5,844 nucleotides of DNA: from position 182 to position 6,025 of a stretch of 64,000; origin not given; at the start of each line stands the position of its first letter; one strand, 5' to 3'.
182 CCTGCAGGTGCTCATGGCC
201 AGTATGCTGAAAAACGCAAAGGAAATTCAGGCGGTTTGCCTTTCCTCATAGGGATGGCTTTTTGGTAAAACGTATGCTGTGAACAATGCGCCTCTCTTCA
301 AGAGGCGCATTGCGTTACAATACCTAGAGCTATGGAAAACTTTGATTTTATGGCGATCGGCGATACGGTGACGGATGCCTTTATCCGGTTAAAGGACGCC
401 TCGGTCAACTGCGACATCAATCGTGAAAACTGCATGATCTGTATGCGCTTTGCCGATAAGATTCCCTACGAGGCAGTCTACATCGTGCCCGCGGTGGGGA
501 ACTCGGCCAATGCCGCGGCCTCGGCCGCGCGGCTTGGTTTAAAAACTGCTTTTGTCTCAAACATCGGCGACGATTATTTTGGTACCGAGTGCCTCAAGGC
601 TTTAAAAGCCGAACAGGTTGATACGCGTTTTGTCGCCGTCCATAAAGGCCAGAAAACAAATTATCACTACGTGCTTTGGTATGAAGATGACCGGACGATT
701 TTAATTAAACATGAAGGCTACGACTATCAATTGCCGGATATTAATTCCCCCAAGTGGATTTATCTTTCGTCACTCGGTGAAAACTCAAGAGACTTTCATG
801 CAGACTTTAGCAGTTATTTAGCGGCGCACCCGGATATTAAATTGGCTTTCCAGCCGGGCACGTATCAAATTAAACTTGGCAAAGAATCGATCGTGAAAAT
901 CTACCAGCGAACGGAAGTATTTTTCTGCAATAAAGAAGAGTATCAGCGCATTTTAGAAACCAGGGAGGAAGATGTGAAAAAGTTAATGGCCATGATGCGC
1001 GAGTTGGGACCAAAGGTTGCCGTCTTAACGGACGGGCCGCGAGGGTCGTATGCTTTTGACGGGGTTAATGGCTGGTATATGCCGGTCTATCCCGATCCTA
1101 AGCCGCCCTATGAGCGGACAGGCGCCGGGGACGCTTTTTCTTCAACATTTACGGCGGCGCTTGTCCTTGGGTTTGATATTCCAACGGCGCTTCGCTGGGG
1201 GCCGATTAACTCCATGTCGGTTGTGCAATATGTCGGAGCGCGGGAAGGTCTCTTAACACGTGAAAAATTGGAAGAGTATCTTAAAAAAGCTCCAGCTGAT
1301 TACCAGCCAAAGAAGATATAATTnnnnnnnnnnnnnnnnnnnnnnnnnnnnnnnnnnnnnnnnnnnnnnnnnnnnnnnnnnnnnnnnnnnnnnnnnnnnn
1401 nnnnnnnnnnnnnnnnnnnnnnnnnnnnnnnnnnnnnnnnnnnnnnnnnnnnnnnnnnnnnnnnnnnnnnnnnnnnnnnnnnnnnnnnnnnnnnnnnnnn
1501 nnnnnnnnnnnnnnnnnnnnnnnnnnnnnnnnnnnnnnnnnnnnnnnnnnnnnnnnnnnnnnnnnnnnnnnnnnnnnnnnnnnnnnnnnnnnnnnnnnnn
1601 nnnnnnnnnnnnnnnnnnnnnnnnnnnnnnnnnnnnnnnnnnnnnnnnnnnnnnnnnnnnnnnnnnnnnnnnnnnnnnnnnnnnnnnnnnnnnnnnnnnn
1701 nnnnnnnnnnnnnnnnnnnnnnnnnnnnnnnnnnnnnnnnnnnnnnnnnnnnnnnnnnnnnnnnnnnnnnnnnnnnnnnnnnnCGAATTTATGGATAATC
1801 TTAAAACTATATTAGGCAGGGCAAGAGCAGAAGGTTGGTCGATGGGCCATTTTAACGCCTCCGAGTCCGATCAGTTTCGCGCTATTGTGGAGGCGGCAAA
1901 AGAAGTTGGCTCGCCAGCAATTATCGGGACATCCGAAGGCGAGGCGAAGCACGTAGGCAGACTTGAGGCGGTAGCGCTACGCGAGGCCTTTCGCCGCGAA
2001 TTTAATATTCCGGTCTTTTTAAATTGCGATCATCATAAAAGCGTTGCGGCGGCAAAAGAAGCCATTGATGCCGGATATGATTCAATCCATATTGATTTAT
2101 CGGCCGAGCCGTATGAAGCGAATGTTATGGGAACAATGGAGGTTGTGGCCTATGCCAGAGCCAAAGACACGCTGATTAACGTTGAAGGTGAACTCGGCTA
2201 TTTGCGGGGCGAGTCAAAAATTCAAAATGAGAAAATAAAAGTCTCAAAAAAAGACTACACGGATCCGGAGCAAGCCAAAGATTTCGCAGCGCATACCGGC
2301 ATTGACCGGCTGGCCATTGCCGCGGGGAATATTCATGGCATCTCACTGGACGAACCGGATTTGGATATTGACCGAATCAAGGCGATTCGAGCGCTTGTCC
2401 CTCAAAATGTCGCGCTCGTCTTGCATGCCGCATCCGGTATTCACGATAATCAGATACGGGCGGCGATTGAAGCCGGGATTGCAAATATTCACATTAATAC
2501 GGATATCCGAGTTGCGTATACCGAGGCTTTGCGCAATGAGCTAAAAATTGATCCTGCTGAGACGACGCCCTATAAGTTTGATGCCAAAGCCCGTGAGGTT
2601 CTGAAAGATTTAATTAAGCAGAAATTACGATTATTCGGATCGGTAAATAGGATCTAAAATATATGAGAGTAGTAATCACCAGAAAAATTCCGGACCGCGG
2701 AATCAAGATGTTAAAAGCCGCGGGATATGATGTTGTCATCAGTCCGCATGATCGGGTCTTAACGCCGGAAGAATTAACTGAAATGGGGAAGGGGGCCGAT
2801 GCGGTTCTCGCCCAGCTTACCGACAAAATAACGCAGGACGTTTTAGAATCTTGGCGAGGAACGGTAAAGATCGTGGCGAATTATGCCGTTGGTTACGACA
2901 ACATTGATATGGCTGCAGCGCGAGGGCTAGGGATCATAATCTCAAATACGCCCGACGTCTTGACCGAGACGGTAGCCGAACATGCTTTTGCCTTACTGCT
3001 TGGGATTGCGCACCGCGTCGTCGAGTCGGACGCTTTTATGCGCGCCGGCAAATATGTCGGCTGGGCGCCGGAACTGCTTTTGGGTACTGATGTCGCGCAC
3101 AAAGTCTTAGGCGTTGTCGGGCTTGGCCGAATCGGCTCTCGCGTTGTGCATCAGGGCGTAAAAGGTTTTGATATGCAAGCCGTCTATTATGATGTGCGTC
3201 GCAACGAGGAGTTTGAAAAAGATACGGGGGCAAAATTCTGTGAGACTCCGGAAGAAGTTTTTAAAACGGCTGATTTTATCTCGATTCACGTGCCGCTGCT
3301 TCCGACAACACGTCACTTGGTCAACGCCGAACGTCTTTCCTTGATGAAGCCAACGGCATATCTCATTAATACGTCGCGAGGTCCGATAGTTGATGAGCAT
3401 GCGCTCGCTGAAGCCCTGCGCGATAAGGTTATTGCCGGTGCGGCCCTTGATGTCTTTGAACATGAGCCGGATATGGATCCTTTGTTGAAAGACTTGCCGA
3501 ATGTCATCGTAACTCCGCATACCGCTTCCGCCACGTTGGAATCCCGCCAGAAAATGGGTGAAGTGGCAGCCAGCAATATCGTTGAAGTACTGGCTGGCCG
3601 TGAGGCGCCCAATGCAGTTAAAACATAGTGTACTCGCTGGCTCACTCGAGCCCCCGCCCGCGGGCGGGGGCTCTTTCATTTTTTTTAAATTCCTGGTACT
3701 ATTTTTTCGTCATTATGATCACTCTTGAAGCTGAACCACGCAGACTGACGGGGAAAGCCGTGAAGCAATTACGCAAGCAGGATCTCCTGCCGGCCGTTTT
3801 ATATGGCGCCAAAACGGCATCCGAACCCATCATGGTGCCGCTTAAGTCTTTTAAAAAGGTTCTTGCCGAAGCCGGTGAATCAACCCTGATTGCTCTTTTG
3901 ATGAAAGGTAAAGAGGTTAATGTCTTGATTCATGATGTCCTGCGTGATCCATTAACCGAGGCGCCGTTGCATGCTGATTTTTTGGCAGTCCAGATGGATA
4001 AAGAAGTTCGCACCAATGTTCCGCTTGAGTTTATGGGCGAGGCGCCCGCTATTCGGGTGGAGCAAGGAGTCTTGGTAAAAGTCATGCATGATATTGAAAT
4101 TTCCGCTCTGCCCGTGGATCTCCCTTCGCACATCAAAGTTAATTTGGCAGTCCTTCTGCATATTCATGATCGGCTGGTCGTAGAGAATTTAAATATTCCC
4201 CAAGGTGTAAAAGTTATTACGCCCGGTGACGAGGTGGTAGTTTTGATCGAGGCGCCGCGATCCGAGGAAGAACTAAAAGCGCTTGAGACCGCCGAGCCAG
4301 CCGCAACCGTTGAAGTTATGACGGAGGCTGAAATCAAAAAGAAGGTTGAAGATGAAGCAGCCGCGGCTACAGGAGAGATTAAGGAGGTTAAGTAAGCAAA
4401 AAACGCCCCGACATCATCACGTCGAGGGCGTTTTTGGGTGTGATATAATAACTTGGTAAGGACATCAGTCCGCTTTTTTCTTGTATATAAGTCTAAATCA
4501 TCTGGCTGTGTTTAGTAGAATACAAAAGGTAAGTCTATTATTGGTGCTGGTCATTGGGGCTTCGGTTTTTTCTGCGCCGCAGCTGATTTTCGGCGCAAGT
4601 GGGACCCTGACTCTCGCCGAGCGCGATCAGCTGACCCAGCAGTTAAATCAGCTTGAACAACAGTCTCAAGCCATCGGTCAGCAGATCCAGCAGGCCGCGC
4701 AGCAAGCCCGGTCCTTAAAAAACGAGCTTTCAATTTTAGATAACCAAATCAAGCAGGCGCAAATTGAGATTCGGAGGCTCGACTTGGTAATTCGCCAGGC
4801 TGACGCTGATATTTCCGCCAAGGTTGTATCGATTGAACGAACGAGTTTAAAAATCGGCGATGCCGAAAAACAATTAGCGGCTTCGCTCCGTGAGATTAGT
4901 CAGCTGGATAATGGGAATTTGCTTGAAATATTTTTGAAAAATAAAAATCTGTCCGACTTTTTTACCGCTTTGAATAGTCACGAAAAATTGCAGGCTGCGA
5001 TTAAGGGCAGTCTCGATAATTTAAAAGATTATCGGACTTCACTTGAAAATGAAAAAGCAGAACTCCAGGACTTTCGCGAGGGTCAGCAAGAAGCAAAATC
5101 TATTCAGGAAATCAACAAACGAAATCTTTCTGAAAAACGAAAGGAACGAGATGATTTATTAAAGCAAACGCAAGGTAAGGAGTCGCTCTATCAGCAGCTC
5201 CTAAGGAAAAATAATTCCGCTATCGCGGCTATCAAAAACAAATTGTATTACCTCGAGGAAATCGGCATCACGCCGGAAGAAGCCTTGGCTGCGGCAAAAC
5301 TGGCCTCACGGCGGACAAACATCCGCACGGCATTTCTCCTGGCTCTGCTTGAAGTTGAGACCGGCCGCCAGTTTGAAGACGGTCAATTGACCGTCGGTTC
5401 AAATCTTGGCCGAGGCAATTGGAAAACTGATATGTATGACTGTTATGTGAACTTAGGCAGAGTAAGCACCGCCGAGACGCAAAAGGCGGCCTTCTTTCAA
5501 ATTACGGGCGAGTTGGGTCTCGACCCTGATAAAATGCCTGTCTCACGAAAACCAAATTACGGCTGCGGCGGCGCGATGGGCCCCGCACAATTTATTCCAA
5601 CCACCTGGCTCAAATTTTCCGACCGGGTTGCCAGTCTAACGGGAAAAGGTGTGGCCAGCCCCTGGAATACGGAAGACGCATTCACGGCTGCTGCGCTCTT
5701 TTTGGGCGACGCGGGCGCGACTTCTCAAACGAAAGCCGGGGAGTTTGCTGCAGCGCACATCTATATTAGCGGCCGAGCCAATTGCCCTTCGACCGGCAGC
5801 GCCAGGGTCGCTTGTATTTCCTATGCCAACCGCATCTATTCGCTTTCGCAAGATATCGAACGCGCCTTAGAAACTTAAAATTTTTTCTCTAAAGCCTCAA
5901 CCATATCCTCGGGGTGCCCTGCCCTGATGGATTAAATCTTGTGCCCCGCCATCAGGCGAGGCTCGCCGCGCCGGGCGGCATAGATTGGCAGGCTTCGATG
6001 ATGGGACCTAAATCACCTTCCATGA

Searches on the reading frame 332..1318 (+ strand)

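Call 54: search_protein_families(library=pfam, proteins=[window:332-1318:+], max_evalue=0.001)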
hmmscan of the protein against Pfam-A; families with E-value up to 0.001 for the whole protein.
window:332-1318:+ (329 aa): 1 family
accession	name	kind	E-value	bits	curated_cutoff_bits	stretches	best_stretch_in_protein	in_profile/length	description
PF00294.29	PfkB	-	1.1e-32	114.1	25.8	1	56-307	37-299/302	pfkB family carbohydrate kinase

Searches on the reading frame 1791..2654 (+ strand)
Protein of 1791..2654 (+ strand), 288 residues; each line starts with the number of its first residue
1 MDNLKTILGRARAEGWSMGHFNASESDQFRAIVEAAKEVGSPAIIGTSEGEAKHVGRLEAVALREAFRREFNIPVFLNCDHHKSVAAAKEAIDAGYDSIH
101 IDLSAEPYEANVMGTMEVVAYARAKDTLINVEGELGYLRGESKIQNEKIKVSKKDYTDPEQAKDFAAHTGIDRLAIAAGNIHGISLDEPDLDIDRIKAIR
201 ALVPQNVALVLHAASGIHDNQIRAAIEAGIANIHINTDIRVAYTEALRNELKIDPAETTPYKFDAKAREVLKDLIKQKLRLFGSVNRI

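Call 54: search_protein_families(library=pfam, proteins=[window:1791-2654:+], max_evalue=0.001)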
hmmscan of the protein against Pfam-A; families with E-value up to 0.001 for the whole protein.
window:1791-2654:+ (288 aa): 1 family
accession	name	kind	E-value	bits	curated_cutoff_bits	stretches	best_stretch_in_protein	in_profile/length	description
PF01116.26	F_bP_aldolase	-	2.5e-73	247.4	25.5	1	3-287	2-277/277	Fructose-bisphosphate aldolase class-II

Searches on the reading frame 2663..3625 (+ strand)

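Call 54: search_protein_families(library=pfam, proteins=[window:2663-3625:+], max_evalue=0.001)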
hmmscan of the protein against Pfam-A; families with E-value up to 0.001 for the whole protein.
window:2663-3625:+ (321 aa): 3 families
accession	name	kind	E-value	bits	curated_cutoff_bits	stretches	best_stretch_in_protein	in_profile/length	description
PF02826.25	2-Hacid_dh_C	-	1.3e-56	191.2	25.1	1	109-288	1-178/178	D-isomer specific 2-hydroxyacid dehydrogenase, NAD binding domain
PF00389.36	2-Hacid_dh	-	8.9e-31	106.8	24.6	1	3-320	1-134/134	D-isomer specific 2-hydroxyacid dehydrogenase, catalytic domain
PF03446.21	NAD_binding_2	-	8.6e-06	26.3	21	1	149-256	2-111/161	NAD binding domain of 6-phosphogluconate dehydrogenase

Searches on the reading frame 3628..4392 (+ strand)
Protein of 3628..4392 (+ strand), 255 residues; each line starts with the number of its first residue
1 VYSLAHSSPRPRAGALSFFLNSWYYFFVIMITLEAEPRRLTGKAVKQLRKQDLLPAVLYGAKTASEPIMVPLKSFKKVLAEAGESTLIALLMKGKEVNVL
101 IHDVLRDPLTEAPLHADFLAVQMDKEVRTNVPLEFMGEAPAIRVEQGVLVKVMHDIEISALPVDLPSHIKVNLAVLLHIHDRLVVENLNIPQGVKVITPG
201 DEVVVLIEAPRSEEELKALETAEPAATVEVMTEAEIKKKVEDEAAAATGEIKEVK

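Call 54: search_protein_families(library=pfam, proteins=[window:3628-4392:+], max_evalue=0.001)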
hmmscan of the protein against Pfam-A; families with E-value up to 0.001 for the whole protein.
window:3628-4392:+ (255 aa): 2 families
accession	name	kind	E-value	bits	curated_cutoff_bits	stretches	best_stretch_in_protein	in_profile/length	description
PF01386.24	Ribosomal_L25p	-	6.9e-19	68.5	23.6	1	33-118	1-82/82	Ribosomal L25p family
PF14693.11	Ribosomal_TL5_C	-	7.1e-18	65.2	27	1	126-211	1-84/84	Ribosomal protein TL5, C-terminal domain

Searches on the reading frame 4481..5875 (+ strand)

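Call 54: search_protein_families(library=pfam, proteins=[window:4481-5875:+], max_evalue=0.001)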
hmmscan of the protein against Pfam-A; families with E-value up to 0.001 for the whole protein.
window:4481-5875:+ (465 aa): 1 family
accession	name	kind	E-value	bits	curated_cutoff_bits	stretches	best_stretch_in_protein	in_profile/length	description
PF13406.11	SLT_2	-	2.8e-07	30.5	24.3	1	273-417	78-205/292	Transglycosylase SLT domain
